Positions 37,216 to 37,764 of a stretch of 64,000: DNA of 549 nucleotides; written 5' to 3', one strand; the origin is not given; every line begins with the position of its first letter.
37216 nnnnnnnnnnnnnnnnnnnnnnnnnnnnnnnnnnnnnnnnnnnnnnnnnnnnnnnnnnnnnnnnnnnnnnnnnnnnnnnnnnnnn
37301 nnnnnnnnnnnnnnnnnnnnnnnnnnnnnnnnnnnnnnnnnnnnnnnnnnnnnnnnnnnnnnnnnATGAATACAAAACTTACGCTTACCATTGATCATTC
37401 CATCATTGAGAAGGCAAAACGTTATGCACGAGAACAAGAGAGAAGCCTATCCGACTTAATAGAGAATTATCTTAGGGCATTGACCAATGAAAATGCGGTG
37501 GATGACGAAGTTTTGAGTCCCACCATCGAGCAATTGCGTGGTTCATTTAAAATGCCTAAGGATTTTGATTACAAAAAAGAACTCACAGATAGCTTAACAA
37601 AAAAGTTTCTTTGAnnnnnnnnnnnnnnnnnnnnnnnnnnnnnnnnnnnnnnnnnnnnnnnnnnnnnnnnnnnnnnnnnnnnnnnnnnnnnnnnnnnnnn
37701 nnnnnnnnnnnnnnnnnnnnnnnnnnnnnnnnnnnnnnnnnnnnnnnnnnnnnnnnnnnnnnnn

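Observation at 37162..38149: VapBC toxin-antitoxin cassette inserted between two convergent genes and flanked by 77-bp direct repeats that duplicate both gene ends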

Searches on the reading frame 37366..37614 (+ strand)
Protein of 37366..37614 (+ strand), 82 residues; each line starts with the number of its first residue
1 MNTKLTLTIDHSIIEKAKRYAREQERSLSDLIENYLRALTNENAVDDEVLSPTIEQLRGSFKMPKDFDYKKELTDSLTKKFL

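Call 5: search_protein_families(library=pfam, proteins=[window:37366-37614:+], max_evalue=0.01)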
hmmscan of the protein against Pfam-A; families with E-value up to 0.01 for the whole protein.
window:37366-37614:+ (82 aa): 1 family
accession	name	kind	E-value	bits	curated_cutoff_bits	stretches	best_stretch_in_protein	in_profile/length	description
PF19891.5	DUF6364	-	5e-26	91.4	27.3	1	1-81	1-70/70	Family of unknown function (DUF6364)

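Call 92: search_protein_families(library=ncbifam, proteins=[window:37366-37614:+], max_evalue=0.001)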
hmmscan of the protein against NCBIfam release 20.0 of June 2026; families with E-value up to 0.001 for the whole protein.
window:37366-37614:+ (82 aa): 0 families
